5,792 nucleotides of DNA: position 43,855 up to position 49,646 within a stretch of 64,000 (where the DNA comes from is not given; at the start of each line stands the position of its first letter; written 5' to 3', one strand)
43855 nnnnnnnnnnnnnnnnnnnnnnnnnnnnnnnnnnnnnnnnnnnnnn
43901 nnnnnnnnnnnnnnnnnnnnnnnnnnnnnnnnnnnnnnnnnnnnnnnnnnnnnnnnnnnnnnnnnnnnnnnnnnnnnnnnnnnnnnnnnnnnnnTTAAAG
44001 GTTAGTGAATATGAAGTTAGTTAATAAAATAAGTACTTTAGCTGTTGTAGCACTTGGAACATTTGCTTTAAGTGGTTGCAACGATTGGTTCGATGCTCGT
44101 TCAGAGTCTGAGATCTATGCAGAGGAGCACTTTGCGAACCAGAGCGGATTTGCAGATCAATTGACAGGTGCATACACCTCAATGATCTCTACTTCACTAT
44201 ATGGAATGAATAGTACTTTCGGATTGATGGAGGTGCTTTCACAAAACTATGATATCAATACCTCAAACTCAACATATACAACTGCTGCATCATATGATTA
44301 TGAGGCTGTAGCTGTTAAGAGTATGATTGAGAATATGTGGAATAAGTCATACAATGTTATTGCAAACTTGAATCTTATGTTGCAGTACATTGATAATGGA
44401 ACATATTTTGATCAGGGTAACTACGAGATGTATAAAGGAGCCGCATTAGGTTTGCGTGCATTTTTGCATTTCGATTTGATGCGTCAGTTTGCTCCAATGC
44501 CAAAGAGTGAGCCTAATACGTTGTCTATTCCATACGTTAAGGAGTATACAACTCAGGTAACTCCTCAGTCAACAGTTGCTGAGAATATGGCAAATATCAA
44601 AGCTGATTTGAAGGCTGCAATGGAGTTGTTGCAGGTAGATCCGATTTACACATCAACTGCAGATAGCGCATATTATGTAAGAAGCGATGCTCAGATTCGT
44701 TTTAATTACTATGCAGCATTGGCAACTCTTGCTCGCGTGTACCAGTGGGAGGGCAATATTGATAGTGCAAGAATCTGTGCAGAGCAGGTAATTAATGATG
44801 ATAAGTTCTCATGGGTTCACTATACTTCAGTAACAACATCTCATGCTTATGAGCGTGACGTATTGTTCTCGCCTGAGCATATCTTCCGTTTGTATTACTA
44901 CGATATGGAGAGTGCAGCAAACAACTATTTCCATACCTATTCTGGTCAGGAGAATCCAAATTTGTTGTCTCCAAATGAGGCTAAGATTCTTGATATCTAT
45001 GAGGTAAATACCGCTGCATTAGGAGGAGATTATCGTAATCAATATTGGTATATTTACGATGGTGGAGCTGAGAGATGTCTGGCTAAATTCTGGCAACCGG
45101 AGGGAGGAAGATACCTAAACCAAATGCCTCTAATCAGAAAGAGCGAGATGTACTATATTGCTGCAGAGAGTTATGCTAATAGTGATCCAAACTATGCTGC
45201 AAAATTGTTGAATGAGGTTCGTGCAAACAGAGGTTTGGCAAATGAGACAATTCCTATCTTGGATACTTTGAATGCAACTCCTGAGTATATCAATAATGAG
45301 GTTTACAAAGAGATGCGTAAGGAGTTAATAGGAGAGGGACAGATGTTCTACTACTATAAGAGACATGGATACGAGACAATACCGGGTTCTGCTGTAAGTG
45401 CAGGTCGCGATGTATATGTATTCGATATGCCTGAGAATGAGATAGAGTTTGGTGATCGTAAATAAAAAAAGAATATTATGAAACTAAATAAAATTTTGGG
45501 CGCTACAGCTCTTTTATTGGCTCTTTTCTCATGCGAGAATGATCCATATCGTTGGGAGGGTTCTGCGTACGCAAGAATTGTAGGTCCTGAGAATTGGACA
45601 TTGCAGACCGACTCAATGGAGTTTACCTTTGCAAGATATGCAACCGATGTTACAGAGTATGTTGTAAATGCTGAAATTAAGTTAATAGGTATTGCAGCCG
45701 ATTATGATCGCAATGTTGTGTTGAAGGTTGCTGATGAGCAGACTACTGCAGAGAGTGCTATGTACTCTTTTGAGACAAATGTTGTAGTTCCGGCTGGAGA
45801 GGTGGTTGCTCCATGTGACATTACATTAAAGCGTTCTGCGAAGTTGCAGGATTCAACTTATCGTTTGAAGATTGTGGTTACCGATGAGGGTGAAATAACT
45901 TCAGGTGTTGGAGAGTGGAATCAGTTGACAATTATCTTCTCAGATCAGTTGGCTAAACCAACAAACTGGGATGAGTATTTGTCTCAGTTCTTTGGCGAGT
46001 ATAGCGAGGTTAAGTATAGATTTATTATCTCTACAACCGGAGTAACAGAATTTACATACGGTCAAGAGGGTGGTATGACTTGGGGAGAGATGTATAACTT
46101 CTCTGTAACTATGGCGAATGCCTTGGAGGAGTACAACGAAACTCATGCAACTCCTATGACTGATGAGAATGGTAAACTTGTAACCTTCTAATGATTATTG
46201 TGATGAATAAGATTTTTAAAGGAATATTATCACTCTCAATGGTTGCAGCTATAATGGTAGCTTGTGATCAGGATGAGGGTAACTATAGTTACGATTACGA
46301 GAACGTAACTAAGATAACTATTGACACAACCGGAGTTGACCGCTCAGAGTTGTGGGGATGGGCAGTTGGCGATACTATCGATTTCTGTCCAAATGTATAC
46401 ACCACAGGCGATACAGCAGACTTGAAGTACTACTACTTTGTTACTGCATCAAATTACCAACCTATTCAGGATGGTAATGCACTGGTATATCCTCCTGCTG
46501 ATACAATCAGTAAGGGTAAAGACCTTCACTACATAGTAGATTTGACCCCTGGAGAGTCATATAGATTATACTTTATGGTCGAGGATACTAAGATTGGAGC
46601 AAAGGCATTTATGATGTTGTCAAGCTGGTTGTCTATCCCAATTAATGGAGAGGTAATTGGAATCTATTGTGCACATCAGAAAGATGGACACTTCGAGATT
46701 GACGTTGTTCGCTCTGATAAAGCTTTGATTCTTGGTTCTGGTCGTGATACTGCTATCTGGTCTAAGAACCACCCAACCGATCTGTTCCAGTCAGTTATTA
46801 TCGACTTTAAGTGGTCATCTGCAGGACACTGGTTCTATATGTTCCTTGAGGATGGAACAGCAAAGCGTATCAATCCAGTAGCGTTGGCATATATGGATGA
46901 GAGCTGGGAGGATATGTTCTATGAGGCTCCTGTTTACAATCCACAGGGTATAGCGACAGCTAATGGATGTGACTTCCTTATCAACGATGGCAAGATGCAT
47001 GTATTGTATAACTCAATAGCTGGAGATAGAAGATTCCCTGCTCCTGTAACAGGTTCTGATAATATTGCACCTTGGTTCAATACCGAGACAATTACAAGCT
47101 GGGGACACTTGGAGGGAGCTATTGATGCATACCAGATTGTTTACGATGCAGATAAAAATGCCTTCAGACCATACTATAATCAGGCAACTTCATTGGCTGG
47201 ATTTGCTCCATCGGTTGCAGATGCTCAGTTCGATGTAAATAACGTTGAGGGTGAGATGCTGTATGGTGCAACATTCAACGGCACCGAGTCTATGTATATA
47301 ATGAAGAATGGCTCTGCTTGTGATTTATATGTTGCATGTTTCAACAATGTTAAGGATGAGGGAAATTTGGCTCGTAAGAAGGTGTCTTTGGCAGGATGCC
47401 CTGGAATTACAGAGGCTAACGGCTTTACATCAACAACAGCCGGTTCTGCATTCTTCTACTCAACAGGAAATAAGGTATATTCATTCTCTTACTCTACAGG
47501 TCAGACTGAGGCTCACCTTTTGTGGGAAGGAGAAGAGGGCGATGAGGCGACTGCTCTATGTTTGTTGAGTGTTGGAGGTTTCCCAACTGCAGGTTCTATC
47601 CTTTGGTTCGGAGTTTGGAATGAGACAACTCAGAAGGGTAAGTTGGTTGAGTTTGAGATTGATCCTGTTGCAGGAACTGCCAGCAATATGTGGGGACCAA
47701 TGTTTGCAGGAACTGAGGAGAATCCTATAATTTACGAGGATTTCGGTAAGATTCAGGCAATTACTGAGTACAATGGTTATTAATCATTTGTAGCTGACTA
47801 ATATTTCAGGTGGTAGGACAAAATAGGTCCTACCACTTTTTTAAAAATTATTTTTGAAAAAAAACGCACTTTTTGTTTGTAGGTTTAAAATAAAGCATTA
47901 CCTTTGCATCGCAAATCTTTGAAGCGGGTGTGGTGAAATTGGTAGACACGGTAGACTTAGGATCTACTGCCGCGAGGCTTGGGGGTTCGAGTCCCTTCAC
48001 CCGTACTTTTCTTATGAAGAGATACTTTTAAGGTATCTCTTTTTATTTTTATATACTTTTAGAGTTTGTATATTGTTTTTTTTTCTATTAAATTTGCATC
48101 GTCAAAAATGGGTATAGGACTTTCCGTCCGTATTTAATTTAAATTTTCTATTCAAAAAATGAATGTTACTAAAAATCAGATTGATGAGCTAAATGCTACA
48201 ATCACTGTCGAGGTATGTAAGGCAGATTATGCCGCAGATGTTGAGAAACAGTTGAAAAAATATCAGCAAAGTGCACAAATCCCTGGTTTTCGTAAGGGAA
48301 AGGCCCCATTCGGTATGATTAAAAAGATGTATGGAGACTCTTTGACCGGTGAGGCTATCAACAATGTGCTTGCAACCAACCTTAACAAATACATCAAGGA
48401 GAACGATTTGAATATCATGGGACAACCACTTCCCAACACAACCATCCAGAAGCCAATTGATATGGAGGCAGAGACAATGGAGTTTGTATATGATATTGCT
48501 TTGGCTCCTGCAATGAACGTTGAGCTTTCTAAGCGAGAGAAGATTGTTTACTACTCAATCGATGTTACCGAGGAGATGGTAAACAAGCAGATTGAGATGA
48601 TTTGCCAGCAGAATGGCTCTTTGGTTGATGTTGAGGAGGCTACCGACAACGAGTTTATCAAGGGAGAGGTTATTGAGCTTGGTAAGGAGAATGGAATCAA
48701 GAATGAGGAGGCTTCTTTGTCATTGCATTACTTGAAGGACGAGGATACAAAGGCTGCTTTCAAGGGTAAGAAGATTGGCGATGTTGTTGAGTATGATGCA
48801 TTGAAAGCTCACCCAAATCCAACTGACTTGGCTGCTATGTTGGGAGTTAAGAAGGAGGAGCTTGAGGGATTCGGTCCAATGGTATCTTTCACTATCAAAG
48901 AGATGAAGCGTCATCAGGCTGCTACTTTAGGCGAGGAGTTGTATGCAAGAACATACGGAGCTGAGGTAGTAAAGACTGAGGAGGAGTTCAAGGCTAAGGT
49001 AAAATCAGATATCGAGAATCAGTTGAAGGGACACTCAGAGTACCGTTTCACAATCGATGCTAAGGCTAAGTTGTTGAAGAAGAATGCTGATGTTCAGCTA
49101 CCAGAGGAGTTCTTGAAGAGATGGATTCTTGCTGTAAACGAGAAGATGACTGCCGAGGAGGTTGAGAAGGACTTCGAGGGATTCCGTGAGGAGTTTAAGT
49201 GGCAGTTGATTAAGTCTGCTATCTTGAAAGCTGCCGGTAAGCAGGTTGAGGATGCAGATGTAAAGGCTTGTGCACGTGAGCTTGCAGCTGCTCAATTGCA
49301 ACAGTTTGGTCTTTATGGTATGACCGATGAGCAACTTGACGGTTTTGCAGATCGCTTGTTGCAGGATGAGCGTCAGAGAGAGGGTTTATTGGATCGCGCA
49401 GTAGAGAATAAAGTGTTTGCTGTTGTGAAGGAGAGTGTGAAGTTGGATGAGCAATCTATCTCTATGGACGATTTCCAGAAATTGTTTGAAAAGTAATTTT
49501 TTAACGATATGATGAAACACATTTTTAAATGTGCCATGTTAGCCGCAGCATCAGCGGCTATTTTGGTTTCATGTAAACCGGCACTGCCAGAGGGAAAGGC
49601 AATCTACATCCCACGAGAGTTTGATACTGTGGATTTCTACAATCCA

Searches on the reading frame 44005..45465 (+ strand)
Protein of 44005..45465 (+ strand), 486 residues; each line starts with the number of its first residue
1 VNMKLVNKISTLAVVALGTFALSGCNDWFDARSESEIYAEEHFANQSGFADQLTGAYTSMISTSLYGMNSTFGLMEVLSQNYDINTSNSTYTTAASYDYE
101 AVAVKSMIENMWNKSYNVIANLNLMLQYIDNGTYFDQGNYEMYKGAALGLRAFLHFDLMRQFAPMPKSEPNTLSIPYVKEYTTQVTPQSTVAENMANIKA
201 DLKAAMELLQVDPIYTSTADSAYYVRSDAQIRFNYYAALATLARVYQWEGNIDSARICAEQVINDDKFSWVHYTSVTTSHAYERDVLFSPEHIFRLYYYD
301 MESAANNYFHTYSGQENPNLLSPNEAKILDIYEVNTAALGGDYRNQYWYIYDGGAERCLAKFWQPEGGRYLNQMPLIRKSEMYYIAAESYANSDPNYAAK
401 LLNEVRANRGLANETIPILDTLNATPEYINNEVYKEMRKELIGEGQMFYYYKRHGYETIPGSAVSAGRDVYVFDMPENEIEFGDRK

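Call 5: search_protein_families(library=pfam, proteins=[window:44005-45465:+])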
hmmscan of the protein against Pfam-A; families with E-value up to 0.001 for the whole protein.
window:44005-45465:+ (486 aa): 2 families
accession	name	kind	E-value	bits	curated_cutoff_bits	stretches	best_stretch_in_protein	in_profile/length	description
PF14322.12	SusD-like_3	-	6.6e-21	75.8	27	1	27-246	1-190/191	Starch-binding associating with outer membrane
PF07980.17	SusD_RagB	-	1.3e-05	25.4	23.1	1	343-454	128-234/297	SusD family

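Call 43: search_protein_families(library=ncbifam, proteins=[window:44005-45465:+], max_evalue=0.00001)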
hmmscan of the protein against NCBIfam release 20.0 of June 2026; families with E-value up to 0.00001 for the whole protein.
window:44005-45465:+ (486 aa): 1 family
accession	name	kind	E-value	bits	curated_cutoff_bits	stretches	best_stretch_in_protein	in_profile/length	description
NF033072.0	NanU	exception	2.1e-07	30.4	425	1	9-212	4-201/521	SusD family outer membrane lipoprotein NanU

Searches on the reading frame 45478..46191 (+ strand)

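Call 5: search_protein_families(library=pfam, proteins=[window:45478-46191:+])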
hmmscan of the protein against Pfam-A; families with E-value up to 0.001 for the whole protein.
window:45478-46191:+ (237 aa): 2 families
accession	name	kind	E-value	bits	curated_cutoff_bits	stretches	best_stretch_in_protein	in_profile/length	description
PF16132.11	DUF4843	-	8.3e-37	126.7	34.5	1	24-189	1-163/163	Domain of unknown function (DUF4843)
PF08522.16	BT_3987-like_N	-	5.8e-05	24.2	25.9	0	92-136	69-115/120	BT_3987-like, N-terminal domain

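Call 43: search_protein_families(library=ncbifam, proteins=[window:45478-46191:+], max_evalue=0.00001)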
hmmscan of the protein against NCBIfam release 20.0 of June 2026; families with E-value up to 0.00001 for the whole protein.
window:45478-46191:+ (237 aa): 0 families

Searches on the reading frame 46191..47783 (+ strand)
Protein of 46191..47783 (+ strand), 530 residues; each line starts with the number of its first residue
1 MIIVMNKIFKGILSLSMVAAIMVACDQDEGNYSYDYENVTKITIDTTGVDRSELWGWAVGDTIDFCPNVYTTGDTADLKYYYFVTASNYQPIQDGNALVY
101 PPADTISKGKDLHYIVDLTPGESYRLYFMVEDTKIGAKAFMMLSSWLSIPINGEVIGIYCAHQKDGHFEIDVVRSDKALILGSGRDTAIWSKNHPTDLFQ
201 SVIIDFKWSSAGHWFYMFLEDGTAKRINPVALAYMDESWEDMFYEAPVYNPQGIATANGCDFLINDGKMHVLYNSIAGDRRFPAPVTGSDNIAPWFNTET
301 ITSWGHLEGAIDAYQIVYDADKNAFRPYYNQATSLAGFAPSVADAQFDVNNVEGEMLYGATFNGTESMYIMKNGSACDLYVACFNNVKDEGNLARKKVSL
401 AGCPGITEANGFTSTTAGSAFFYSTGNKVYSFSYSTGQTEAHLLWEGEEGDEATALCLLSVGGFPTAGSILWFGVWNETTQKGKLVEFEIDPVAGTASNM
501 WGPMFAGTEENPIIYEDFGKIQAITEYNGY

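Call 5: search_protein_families(library=pfam, proteins=[window:46191-47783:+])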
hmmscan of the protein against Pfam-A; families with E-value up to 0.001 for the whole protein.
window:46191-47783:+ (530 aa): 1 family
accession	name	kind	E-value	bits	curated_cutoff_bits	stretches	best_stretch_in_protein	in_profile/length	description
PF16407.11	PKD_2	-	2.5e-09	38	39.2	1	25-177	1-135/157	PKD-like family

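Call 43: search_protein_families(library=ncbifam, proteins=[window:46191-47783:+], max_evalue=0.00001)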
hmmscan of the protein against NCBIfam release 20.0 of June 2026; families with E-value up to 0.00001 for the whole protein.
window:46191-47783:+ (530 aa): 0 families

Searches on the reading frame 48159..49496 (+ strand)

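Call 5: search_protein_families(library=pfam, proteins=[window:48159-49496:+])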
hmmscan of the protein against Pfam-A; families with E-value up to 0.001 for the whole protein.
window:48159-49496:+ (445 aa): 1 family
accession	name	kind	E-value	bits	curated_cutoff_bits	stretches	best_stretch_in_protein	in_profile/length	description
PF05697.18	Trigger_N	-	4.8e-35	121.4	22.2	1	1-147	1-143/144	Bacterial trigger factor protein (TF)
